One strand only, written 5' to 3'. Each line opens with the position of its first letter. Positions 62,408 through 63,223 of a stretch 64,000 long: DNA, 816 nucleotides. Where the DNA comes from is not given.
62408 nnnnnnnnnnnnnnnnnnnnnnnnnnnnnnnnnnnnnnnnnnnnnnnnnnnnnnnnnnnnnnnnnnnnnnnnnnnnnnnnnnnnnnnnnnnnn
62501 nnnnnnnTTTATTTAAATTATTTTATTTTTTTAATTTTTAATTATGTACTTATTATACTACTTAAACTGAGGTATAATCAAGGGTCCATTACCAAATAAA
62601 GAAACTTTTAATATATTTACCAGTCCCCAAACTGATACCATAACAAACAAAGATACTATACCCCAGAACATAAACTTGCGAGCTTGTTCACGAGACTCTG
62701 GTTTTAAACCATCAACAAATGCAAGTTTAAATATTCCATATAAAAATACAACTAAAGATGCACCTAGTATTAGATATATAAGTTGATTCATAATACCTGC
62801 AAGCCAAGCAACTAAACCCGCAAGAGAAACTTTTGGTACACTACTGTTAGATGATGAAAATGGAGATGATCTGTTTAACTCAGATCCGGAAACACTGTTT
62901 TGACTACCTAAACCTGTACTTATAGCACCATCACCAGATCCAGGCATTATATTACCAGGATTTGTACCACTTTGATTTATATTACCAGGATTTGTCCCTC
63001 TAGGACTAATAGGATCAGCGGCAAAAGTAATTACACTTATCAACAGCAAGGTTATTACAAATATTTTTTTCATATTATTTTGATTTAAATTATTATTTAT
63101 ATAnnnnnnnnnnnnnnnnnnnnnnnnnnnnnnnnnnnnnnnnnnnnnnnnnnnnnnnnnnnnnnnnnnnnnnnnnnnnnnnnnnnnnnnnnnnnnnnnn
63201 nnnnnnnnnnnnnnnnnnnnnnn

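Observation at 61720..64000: Tandem array of five paralogous small secreted two-TM proteins (candidate VirB2/TrbC-like pilins) with a repeat-driven variable region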

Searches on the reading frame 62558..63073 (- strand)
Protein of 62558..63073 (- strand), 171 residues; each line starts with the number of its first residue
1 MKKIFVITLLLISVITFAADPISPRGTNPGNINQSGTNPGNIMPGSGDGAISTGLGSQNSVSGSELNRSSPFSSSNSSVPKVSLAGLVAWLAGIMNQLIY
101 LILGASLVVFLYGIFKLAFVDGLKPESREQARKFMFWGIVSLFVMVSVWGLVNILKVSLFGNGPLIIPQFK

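Call 3: search_protein_families(library=pfam, proteins=[window:62558-63073:-], max_evalue=1)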
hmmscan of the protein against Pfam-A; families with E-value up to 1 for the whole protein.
window:62558-63073:- (171 aa): 1 family
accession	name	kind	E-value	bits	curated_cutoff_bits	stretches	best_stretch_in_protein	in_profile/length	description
PF18895.5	T4SS_pilin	-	4.8e-08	33.4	26.6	1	90-155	4-71/71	Type IV secretion system pilin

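Call 53: search_protein_families(library=ncbifam, proteins=[window:62558-63073:-], max_evalue=0.01)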
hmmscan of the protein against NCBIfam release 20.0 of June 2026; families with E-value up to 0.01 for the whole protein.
window:62558-63073:- (171 aa): 1 family
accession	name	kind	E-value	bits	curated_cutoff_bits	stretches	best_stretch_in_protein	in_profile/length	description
NF045849.1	ICE_MMCAP2_0565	equivalog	0.0048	16.5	40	1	88-156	10-77/80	Mbov_0395 family pilin-like conjugal transfer protein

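Call 75: search_protein_families(library=phrogs, proteins=[window:62558-63073:-], max_evalue=0.01)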
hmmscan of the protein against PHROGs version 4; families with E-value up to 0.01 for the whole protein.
window:62558-63073:- (171 aa): 0 families

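Call 85: find_homologous_proteins(query=window:62558-63073:-)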
Query window:62558-63073:- (171 aa): 122 proteins with E <= 0.001 among 217 candidates; the best 120 are listed.
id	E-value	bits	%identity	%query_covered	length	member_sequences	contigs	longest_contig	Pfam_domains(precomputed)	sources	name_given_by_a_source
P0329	2.8e-102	357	100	100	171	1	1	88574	PF18895.6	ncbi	-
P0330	7.7e-93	327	94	100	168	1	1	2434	PF18895.6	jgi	jgi:hypothetical protein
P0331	1.9e-58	215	63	100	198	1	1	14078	PF18895.6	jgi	jgi:Type IV secretion system pilin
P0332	1.1e-55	206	67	91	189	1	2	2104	PF18895.6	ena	-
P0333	3.5e-53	198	59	100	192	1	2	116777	PF18895.6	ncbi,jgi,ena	jgi:hypothetical protein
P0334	7.8e-50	187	80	64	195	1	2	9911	PF18895.6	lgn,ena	-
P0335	8.8e-49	183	53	100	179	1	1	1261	PF18895.6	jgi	-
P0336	4.9e-48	181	51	100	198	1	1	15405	PF18895.6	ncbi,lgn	-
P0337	1.2e-47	180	58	85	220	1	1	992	PF18895.6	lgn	-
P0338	3.8e-47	178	56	100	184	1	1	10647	PF18895.6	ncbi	-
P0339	4.7e-47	178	55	100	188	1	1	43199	PF18895.6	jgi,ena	-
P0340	8.5e-46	174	54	100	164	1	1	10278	PF18895.6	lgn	-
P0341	2.9e-45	172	64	80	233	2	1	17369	PF18895.6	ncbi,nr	ncbi:hypothetical protein H7Y21_01120 [Arenimonas sp.]|nr:hypothetical protein [Candidatus Parcubact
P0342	3.2e-45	172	52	94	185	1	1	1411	PF18895.6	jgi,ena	-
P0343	4.2e-45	171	60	86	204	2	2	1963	PF18895.6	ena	-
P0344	5.3e-45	171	54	100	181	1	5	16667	PF18895.6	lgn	-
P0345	8.9e-45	170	65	77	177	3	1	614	PF18895.6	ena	-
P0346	9.7e-45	170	55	100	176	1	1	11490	PF18895.6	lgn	-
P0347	1.0e-44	170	51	90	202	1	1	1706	PF18895.6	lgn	-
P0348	2.0e-44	169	68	71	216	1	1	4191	PF18895.6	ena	-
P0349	4.0e-44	168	65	77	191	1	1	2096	PF18895.6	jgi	-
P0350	4.5e-44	168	62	81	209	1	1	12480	PF18895.6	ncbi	-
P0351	4.6e-44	168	54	91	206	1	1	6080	PF18895.6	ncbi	-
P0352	9.5e-44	167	63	80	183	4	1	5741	PF18895.6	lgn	-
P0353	1.6e-43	166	77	63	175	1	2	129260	PF18895.6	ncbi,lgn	-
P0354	2.9e-43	165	61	84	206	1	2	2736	PF18895.6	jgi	jgi:hypothetical protein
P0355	3.9e-43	165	46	100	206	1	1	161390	PF18895.6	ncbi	-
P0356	4.9e-43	165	58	89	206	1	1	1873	PF18895.6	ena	-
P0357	2.5e-42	162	59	84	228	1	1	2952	PF18895.6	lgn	-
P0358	2.8e-42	162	67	70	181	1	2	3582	PF18895.6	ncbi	-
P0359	8.3e-42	161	52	100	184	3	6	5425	PF18895.6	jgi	jgi:hypothetical protein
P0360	1.1e-41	160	61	81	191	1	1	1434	PF18895.6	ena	-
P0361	1.5e-41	160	44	99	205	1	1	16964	PF18895.6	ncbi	-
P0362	1.8e-40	156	57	90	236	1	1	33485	PF18895.6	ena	-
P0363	2.1e-40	156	65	64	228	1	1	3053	PF18895.6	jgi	jgi:hypothetical protein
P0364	2.2e-40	156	70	60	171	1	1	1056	PF18895.6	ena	-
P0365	2.9e-40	156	64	64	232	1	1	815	PF18895.6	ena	-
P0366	4.8e-40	155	73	58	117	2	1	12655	PF18895.6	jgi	jgi:Na+-driven multidrug efflux pump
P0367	1.1e-39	154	48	95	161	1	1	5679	PF18895.6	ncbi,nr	ncbi:hypothetical protein H7X65_03595, partial [Candidatus Parcubacteria bacterium]|nr:hypothetical 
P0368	1.1e-39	154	74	57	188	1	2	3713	PF18895.6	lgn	-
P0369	1.4e-39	153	57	87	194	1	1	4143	PF18895.6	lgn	-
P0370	2.1e-39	153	56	87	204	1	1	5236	PF18895.6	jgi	-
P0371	2.8e-39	153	73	55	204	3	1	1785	PF18895.6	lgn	-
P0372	5.0e-39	152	64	70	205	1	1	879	PF18895.6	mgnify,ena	mgnify:CR=1 FL=1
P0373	5.8e-39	151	66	60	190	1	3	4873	PF18895.6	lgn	-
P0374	3.1e-38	149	70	60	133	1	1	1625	PF18895.6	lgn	-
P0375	3.2e-38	149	50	91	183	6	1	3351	PF18895.6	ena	-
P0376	1.0e-37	147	73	58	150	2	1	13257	PF18895.6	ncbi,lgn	-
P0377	4.4e-36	142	47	97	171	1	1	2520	PF18895.6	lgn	-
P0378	4.7e-36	142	66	62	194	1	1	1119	PF18895.6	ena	-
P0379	1.4e-35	140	49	100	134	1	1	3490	PF18895.6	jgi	jgi:hypothetical protein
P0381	2.8e-33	133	65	54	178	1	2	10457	PF18895.6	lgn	-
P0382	5.2e-33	132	60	61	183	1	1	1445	PF18895.6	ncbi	-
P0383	4.5e-32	129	64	54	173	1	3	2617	PF18895.6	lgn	-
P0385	1.9e-28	117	42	100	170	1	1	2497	PF18895.6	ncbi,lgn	-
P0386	2.7e-28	117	60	57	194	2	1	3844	PF18895.6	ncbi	-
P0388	2.7e-27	114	61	54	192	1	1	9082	PF18895.6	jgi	jgi:hypothetical protein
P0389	3.0e-27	113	50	74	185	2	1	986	PF18895.6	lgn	-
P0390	4.5e-27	113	58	57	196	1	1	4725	PF18895.6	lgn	-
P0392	5.7e-27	112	42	66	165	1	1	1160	PF18895.6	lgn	-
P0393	6.2e-27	112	44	82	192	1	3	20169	PF18895.6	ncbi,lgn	-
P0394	2.0e-26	111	54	61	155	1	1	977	PF18895.6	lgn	-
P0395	2.2e-26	111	41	100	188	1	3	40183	PF18895.6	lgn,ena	-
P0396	2.8e-26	110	41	92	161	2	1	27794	PF18895.6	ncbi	ncbi:MAG: hypothetical protein RJB39_417 [Candidatus Parcubacteria bacterium]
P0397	3.2e-26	110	46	90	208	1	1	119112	PF18895.6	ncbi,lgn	ncbi:MAG: hypothetical protein V4576_01955 [Patescibacteria group bacterium]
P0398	8.2e-26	109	42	89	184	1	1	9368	PF18895.6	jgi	jgi:Type IV secretion system pilin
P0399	1.1e-25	108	42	100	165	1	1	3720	PF18895.6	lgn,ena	-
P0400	1.2e-25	108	49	73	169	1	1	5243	PF18895.6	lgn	-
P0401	3.6e-25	107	41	100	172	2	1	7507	PF18895.6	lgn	-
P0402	1.6e-24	104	50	64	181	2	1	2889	PF18895.6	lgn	-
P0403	2.0e-24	104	39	100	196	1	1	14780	PF18895.6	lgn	-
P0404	3.0e-24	104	40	100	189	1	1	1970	PF18895.6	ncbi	-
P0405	4.9e-24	103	39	100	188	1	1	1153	PF18895.6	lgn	-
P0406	1.1e-23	102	48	68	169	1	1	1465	PF18895.6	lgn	-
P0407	5.2e-23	100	55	54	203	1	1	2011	PF18895.6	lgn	-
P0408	2.2e-21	94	55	54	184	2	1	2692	PF18895.6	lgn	-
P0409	1.5e-17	82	33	70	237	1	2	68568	PF18895.6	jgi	jgi:hypothetical protein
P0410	9.8e-17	79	58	39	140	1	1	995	PF18895.6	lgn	-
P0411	3.5e-14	71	55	39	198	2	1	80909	PF18895.6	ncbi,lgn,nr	ncbi:MAG: hypothetical protein PHN69_00760 [Candidatus Pacebacteria bacterium]|nr:hypothetical prote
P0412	9.9e-14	69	47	46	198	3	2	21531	PF18895.6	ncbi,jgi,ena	-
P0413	1.4e-13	69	35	97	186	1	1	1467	PF18895.6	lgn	-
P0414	2.5e-13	68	51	42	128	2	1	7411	PF18895.6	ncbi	-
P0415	3.1e-13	68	53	42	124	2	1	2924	PF18895.6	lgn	-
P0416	9.2e-13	66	44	46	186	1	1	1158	PF18895.6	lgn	-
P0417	1.1e-12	66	51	45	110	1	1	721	PF18895.6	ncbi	-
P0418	2.1e-12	65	49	43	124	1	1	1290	PF18895.6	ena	-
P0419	2.7e-12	65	43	52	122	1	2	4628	PF18895.6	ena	-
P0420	5.1e-12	64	45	44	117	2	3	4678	PF18895.6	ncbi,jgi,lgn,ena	jgi:succinate dehydrogenase/fumarate reductase cytochrome b subunit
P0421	7.8e-12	63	49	41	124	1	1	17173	PF18895.6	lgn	-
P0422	1.1e-11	63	49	42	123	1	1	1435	PF18895.6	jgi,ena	-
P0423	1.6e-11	62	51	44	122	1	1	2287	PF18895.6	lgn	-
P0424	2.7e-11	61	49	41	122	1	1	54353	PF18895.6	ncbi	-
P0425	5.6e-11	60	47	37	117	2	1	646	PF18895.6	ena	-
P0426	7.6e-11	60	46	40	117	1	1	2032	PF18895.6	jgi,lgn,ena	-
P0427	7.8e-11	60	52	36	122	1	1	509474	PF18895.6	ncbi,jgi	ncbi:MAG: hypothetical protein RL094_601 [Candidatus Parcubacteria bacterium]|jgi:uncharacterized me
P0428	8.6e-11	60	51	42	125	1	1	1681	PF18895.6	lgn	-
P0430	1.0e-10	60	48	46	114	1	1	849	PF18895.6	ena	-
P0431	1.0e-10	60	53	36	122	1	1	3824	PF18895.6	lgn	-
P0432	1.4e-10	59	52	45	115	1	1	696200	PF18895.6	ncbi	-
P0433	1.9e-10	59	48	37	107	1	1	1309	PF18895.6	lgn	-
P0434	4.1e-10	58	47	39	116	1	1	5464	PF18895.6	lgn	-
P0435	4.9e-10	57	46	41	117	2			PF18895.6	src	-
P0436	6.2e-10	57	52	36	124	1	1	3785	PF18895.6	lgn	-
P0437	6.6e-10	57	39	52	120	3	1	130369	PF18895.6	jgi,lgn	-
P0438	6.6e-10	57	49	38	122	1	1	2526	PF18895.6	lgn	-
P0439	2.0e-9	55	50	36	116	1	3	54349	PF18895.6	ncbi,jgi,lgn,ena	jgi:NADH:ubiquinone oxidoreductase subunit 2 (subunit N)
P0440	2.6e-9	55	47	37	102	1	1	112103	PF18895.6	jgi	jgi:uncharacterized membrane protein YidH (DUF202 family)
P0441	3.0e-9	55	51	41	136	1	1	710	PF18895.6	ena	-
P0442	4.0e-9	54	37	52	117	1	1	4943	PF18895.6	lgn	-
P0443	9.0e-9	53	44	42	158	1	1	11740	PF18895.6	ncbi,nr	ncbi:MAG: pilin [bacterium]|nr:pilin [bacterium]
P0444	2.3e-8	52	44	40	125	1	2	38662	PF18895.6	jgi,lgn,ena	jgi:hypothetical protein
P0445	2.4e-8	52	52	29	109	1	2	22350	PF18895.6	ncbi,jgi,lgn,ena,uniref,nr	ncbi:MAG: hypothetical protein COV02_01725 [Candidatus Terrybacteria bacterium CG10_big_fil_rev_8_21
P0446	5.7e-8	51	32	64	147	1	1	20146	PF18895.6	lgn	-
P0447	1.0e-7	50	48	36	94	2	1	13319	PF18895.6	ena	-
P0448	4.6e-6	44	36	45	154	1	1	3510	PF18895.6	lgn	-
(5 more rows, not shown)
